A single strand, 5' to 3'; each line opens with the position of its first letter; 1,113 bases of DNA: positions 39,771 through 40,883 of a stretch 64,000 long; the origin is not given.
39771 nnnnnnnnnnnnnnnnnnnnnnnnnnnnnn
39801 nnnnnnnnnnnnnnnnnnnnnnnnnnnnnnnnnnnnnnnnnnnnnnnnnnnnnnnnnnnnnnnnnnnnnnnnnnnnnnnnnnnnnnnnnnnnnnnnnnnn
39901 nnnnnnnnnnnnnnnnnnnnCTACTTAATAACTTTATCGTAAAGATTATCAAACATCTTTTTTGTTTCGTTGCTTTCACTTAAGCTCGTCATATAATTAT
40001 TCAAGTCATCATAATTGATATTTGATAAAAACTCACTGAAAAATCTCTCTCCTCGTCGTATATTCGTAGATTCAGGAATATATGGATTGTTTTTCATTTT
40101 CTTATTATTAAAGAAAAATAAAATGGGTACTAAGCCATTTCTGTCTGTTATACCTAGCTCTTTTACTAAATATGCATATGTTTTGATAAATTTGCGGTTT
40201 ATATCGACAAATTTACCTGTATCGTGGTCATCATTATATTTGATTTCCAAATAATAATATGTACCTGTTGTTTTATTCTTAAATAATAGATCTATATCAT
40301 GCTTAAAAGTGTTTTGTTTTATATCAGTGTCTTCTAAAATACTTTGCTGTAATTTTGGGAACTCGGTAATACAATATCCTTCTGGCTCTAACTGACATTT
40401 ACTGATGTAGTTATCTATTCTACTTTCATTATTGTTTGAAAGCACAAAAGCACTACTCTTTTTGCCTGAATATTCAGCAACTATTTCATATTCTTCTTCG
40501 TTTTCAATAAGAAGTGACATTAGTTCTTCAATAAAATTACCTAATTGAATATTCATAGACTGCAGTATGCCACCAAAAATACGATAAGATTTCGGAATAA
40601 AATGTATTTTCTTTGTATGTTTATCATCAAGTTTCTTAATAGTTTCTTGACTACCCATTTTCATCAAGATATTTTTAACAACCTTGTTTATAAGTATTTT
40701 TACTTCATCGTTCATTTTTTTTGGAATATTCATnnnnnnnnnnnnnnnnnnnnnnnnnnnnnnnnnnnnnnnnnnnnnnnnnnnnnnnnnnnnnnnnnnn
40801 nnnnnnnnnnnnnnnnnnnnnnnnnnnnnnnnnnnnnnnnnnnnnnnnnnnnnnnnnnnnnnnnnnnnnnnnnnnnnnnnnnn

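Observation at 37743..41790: HinfI/CcrM-like R-M pair co-directional with two uncharacterised downstream genes, ending at the tmRNA 3' end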

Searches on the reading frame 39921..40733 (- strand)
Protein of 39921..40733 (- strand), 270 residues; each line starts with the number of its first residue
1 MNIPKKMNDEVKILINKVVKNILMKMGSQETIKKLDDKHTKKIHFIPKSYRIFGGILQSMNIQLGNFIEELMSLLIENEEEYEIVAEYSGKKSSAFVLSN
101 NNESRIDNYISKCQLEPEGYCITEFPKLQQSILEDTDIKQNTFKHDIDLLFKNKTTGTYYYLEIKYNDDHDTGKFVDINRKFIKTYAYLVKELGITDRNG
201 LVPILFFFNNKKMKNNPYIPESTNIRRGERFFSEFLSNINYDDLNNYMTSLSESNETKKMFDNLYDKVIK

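Call 4: search_protein_families(library=pfam, proteins=[window:39921-40733:-], max_evalue=0.1)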
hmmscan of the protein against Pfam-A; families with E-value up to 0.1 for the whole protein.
window:39921-40733:- (270 aa): 1 family
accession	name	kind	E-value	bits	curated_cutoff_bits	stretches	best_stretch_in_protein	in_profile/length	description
PF00042.28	Globin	-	0.052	14.5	22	0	15-58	45-88/117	Globin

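Call 5: search_protein_families(library=padloc, proteins=[window:39921-40733:-], max_evalue=0.1)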
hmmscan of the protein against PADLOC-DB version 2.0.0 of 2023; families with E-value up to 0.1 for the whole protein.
window:39921-40733:- (270 aa): 3 families
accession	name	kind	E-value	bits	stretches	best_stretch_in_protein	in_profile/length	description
PDLC03491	REase_II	-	7.5e-98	325.2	1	7-269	1-259/262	Type II restriction enzyme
PDLC01267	Cmr5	-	0.0071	14.8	1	179-251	18-68/109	CAS-III-B; effector_SS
PDLC00983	Cmr5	-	0.029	12.8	1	179-267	24-117/143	CRISPR type III-B/RAMP module-associated protein Cmr5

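Call 6: search_protein_families(library=ncbifam, proteins=[window:39921-40733:-], max_evalue=0.1)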
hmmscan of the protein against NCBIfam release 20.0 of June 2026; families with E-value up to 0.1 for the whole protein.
window:39921-40733:- (270 aa): 1 family
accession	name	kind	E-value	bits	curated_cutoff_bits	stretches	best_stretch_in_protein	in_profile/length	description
NF045831.1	restrict_HinfI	equivalog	8.2e-112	372.8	175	1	7-268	1-263/264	HinfI family type II restriction enzyme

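Call 36: find_homologous_proteins(query=window:39921-40733:-)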
Query window:39921-40733:- (270 aa): 1096 proteins with E <= 0.001 among 1553 candidates; the best 120 are listed.
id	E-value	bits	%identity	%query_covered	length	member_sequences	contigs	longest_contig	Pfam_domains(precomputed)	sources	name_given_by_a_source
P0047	5.5e-171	585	99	100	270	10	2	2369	PF09520.17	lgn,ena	-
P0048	7.6e-129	447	77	98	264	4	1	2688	PF09520.17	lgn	-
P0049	6.7e-128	444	78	98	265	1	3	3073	PF09520.17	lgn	-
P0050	1.5e-127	442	77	98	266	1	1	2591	PF09520.17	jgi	jgi:hypothetical protein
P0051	9.6e-126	436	77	98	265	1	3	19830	PF09520.17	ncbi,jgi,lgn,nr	ncbi:restriction endonuclease [Candidatus Saccharibacteria bacterium]|nr:restriction endonuclease [C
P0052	5.5e-124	431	72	98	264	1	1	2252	PF09520.17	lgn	-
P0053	1.3e-123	429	76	97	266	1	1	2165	PF09520.17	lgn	-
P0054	2.4e-122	425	72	98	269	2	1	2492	PF09520.17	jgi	-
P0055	1.5e-121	423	71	98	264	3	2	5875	PF09520.17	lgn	-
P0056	1.4e-120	420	74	98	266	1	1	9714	PF09520.17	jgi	jgi:hypothetical protein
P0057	4.0e-120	418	72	98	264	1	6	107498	PF09520.17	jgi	jgi:hypothetical protein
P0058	7.7e-119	414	72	98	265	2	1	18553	PF09520.17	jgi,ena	-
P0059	3.1e-118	412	70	98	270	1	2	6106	PF09520.17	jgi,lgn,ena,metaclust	metaclust:\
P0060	8.2e-117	407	69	98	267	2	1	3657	PF09520.17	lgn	-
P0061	2.9e-116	405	70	98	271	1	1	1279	PF09520.17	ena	-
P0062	9.0e-115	401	69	98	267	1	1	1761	PF09520.17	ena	-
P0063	1.1e-114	400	69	98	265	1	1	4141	PF09520.17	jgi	jgi:hypothetical protein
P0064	3.2e-113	395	68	98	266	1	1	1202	PF09520.17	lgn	-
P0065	8.5e-112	391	68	97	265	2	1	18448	PF09520.17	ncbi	-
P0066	1.7e-110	387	65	98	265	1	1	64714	PF09520.17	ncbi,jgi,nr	ncbi:MAG: restriction endonuclease [Candidatus Nomurabacteria bacterium]|jgi:hypothetical protein|nr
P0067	6.0e-108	378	65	98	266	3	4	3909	PF09520.17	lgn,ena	-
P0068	2.4e-107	376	67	97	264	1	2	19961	PF09520.17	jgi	jgi:hypothetical protein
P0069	4.2e-107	375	68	97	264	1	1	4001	PF09520.17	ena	-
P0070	9.2e-107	374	63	98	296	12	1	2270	PF09520.17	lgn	-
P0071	2.0e-106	373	66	97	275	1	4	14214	PF09520.17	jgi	jgi:hypothetical protein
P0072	4.9e-106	372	65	100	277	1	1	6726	PF09520.17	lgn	-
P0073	5.6e-105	368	64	100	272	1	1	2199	PF09520.17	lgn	-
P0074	2.2e-104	366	66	98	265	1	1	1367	PF09520.17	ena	-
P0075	1.4e-103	364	64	97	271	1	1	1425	PF09520.17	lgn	-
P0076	5.7e-103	362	64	99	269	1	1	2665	PF09520.17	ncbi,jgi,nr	ncbi:MAG: hypothetical protein LBR17_07755 [Bacteroidales bacterium]|jgi:hypothetical protein|nr:hyp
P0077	5.8e-103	362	66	98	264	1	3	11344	PF09520.17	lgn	-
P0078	9.4e-102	358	65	97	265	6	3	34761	PF09520.17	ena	-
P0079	1.3e-101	357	59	97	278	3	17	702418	PF09520.17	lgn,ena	-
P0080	2.1e-101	357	65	97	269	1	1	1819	PF09520.17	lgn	-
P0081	2.3e-101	357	65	97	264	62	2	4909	PF09520.17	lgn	-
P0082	7.9e-101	355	64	97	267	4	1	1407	PF09520.17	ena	-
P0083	5.6e-100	352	63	98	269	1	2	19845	PF09520.17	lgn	-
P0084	5.9e-100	352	65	97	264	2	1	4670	PF09520.17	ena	-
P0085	6.7e-100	352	70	86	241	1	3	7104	PF09520.17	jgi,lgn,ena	-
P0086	6.9e-100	352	62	97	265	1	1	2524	PF09520.17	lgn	-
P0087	5.1e-99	349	62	98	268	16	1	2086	PF09520.17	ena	-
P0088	5.4e-99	349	62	98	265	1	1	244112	PF09520.17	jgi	-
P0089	6.8e-99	349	65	97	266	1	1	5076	PF09520.17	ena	-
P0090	8.2e-99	348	62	98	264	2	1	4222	PF09520.17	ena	-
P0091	1.2e-98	348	64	98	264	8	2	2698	PF09520.17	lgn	-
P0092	2.0e-98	347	63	98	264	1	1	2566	PF09520.17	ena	-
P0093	4.7e-98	346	62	97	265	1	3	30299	PF09520.17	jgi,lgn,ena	-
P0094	1.6e-97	344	62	97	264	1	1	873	PF09520.17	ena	-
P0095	1.6e-97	344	63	97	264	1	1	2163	PF09520.17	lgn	-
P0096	4.0e-97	343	62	97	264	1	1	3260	PF09520.17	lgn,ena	-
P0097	5.0e-97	342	61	97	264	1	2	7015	PF09520.17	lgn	-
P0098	8.1e-97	342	63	98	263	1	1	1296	PF09520.17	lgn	-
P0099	9.6e-97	341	61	97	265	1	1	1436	PF09520.17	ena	-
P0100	1.2e-96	341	60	97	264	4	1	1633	PF09520.17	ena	-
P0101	1.3e-96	341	61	97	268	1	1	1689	PF09520.17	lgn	-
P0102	1.4e-96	341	63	97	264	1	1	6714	PF09520.17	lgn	-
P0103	1.5e-96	341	61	98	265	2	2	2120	PF09520.17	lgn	-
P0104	1.9e-96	341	61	97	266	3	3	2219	PF09520.17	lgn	-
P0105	2.3e-96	340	59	98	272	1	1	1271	PF09520.17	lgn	-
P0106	2.6e-96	340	60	97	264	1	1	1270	PF09520.17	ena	-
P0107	2.6e-96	340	62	97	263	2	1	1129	PF09520.17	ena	-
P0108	3.7e-96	340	60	98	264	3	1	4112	PF09520.17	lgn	-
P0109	4.0e-96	339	62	97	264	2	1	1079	PF09520.17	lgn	-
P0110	4.6e-96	339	62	97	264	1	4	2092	PF09520.17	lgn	-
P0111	5.0e-96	339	61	97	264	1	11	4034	PF09520.17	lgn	-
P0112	6.6e-96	339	63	97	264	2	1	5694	PF09520.17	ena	-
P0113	7.8e-96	338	63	96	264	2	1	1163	PF09520.17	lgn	-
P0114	9.8e-96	338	60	97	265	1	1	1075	PF09520.17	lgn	-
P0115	1.1e-95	338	61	96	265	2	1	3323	PF09520.17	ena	-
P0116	1.5e-95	338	59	97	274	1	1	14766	PF09520.17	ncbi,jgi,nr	ncbi:MAG: hypothetical protein LBD41_06810 [Clostridiales Family XIII bacterium]|jgi:hypothetical pr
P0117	2.4e-95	337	59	97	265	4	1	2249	PF09520.17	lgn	-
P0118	2.5e-95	337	62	98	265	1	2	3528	PF09520.17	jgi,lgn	-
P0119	4.9e-95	336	62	97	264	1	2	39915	PF09520.17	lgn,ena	-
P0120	9.9e-95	335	60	97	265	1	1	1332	PF09520.17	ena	-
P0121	1.4e-94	334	61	97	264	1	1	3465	PF09520.17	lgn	-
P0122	1.5e-94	334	62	97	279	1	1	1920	PF09520.17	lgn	-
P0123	1.6e-94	334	58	97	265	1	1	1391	PF09520.17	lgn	-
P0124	2.5e-94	334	62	97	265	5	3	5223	PF09520.17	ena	-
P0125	2.5e-94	334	63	97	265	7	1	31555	PF09520.17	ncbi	-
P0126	5.3e-94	332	61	98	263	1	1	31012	PF09520.17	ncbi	-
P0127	8.3e-94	332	63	98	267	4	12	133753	PF09520.17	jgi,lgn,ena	-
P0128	8.4e-94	332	63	97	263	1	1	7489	PF09520.17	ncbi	-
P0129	8.7e-94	332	61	97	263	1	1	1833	PF09520.17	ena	-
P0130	9.0e-94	332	60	97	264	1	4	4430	PF09520.17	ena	-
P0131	1.1e-93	331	60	97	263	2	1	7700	PF09520.17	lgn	-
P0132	1.5e-93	331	61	97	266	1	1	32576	PF09520.17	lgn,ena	-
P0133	1.5e-93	331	59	97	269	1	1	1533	PF09520.17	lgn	-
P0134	1.7e-93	331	62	97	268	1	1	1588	PF09520.17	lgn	-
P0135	1.8e-93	331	62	97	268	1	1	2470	PF09520.17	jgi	jgi:hypothetical protein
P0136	2.4e-93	330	61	97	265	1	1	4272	PF09520.17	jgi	-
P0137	2.5e-93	330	62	97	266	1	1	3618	PF09520.17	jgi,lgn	jgi:hypothetical protein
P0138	2.7e-93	330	60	97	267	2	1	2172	PF09520.17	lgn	-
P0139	3.7e-93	330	61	98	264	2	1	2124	PF09520.17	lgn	-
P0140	5.0e-93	329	61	97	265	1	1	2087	PF09520.17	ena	-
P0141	6.5e-93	329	60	97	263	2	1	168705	PF09520.17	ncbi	-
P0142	6.7e-93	329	62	97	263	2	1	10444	PF09520.17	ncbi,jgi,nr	ncbi:MAG: hypothetical protein LBL16_04540 [Endomicrobium sp.]|jgi:hypothetical protein|nr:hypotheti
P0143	1.1e-92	328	60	97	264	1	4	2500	PF09520.17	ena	-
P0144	1.2e-92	328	61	97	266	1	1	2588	PF09520.17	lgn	-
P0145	1.3e-92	328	60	100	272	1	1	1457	PF09520.17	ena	-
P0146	1.4e-92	328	59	97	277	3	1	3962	PF09520.17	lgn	-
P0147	1.9e-92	327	60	97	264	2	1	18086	PF09520.17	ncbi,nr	ncbi:MAG: restriction endonuclease [Alphaproteobacteria bacterium]|nr:restriction endonuclease [Alph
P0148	2.3e-92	327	61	98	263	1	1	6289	PF09520.17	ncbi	ncbi:MAG: hypothetical protein RR198_06580 [Oscillospiraceae bacterium]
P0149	2.5e-92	327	62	97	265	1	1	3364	PF09520.17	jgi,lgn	-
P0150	3.1e-92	327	59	98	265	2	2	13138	PF09520.17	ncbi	-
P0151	3.2e-92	327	59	100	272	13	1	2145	PF09520.17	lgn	-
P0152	4.2e-92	326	59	100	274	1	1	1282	PF09520.17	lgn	-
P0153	5.1e-92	326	57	97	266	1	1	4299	PF09520.17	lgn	-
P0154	5.2e-92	326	62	97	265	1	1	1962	PF09520.17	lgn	-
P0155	9.0e-92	325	61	98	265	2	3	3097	PF09520.17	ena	-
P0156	9.6e-92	325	62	97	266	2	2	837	PF09520.17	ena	-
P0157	1.0e-91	325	62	97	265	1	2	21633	PF09520.17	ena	-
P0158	1.2e-91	325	61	97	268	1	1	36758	PF09520.17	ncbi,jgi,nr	ncbi:MAG: hypothetical protein LBO62_01245 [Endomicrobium sp.]|jgi:hypothetical protein|nr:hypotheti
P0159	1.7e-91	324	61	97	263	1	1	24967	PF09520.17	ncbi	-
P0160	2.2e-91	324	59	98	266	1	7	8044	PF09520.17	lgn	-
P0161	2.6e-91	324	60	98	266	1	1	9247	PF09520.17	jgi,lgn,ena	-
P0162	2.7e-91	324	61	98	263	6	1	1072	PF09520.17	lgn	-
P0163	3.2e-91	323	59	97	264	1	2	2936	PF09520.17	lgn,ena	-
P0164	3.7e-91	323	59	96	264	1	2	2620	PF09520.17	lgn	-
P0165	3.9e-91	323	60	97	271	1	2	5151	PF09520.17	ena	-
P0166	6.1e-91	322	60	97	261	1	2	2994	PF09520.17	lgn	-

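Call 37: find_related_loci(query=window:39921-40733:-, collection=metagenome_contigs, flank=5000)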
Query window:39921-40733:- (270 aa) in metagenome_contigs; peptide patterns used: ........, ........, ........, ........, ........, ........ (x = any residue, [..] = any of these).
322 stretches matched a pattern; 116 encode a relative of the query (tblastn E <= 1e-3); the best 80 are kept; 80 distinct loci.
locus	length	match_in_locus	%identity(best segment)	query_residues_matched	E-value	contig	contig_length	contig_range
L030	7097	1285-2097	76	1-270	4e-135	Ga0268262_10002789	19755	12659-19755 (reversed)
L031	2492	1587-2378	72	7-270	1e-136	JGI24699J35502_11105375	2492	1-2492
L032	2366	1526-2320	70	6-270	6e-133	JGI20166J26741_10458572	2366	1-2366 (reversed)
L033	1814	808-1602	69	6-270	1e-131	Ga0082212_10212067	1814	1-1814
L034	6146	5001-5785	70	6-270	4e-106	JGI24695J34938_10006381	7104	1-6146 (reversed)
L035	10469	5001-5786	62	7-269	6e-105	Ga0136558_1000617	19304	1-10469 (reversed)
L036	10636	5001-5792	59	7-270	2e-99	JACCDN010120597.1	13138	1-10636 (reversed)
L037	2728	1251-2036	61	7-270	2e-101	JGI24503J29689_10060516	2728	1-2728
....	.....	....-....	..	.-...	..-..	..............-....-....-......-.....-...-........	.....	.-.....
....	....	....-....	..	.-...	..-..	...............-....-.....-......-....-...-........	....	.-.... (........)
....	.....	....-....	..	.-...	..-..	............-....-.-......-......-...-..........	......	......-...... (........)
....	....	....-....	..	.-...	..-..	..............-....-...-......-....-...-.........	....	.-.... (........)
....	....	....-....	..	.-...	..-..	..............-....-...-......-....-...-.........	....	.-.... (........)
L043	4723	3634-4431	60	6-269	1e-94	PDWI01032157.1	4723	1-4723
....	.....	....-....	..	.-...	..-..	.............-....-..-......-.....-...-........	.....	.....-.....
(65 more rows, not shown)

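Call 42: search_solved_structures(query=window:39921-40733:-, max_evalue=1)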
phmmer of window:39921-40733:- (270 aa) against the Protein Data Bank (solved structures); distinct sequences matched with E-value up to 1: 0.

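Call 73: search_dna_similar(query=window:39921-40733:-, collection=plasmids, mode=protein, max_rows=10)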
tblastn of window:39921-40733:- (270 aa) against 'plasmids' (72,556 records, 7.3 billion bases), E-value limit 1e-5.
No match.

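Call 74: search_dna_similar(query=window:39921-40733:-, collection=phages, mode=protein, max_rows=10)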
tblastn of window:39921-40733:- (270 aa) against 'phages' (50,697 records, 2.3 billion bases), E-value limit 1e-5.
No match.

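Call 75: find_encoding_contigs(protein=P0057, flank=4000, max_places=2)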
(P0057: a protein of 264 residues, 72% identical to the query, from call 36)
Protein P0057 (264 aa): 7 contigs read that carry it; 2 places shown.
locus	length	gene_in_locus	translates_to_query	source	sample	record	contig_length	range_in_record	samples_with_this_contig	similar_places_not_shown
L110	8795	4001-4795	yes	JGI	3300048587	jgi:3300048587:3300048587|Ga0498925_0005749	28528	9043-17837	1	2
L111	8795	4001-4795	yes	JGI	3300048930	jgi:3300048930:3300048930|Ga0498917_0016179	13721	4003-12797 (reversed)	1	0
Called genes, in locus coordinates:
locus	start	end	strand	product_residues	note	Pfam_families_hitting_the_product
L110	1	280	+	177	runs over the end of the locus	PF02469:Fasciclin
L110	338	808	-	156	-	PF06966:DUF1295 (weak), PF04191:PEMT, PF04140:ICMT (weak), PF01222:ERG4_ERG24 (weak)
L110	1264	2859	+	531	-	PF09587:PGA_cap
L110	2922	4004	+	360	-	PF01555:N6_N4_Mtase, PF18755:RAMA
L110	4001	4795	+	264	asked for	PF09520:HinfI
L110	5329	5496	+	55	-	-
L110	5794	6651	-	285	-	PF00535:Glycos_transf_2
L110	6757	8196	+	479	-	PF00133:tRNA-synt_1, PF01406:tRNA-synt_1e (faint), PF09334:tRNA-synt_1g, PF00133:tRNA-synt_1, PF08264:Anticodon_1 (weak)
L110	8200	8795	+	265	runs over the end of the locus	PF01026:TatD_DNase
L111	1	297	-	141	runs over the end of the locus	PF08570:DUF1761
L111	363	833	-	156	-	PF06966:DUF1295, PF04191:PEMT, PF04140:ICMT (weak), PF01222:ERG4_ERG24 (weak)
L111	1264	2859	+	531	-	PF09587:PGA_cap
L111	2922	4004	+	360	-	PF01555:N6_N4_Mtase, PF18755:RAMA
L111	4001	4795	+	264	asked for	PF09520:HinfI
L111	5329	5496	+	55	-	-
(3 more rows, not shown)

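Call 76: find_encoding_contigs(protein=P0058, flank=4000, max_places=2)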
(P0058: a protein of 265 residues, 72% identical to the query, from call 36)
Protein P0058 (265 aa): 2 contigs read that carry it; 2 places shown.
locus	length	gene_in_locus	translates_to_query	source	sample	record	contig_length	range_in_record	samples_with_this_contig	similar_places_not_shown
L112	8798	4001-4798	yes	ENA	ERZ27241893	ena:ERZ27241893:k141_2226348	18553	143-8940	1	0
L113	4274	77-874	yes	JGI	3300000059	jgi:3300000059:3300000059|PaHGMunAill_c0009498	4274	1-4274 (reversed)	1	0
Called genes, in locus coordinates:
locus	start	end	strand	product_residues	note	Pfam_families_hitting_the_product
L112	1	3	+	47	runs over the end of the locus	?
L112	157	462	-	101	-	PF13936:HTH_38 (weak)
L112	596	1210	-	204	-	PF06541:ABC_trans_CmpB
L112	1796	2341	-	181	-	-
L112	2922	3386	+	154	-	PF01555:N6_N4_Mtase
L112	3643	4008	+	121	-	PF18755:RAMA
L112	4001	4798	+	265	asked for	PF09520:HinfI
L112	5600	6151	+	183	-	PF13353:Fer4_12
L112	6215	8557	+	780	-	PF02901:PFL-like, PF01228:Gly_radical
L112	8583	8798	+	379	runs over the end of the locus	PF00089:Trypsin, PF13365:Trypsin_2, PF13180:PDZ_2, PF00595:PDZ (weak), PF17820:PDZ_6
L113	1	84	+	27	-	?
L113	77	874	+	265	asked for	PF09520:HinfI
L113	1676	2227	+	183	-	PF13353:Fer4_12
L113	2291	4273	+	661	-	?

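Call 77: find_encoding_contigs(protein=P0056, flank=4000, max_places=2)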
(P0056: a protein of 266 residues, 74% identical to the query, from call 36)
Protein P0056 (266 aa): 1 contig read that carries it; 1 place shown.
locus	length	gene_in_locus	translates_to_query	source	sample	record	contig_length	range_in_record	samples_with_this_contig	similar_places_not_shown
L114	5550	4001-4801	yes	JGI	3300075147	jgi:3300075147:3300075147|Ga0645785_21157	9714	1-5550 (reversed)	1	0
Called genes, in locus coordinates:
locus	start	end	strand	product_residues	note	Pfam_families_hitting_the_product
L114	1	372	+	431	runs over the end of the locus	PF03721:UDPG_MGDP_dh_N, PF00984:UDPG_MGDP_dh, PF03720:UDPG_MGDP_dh_C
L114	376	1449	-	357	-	-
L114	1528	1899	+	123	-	-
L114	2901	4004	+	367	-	PF01555:N6_N4_Mtase, PF18755:RAMA (weak)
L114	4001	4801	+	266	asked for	PF09520:HinfI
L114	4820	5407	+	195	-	PF04471:Mrr_cat, PF22722:NA-iREase1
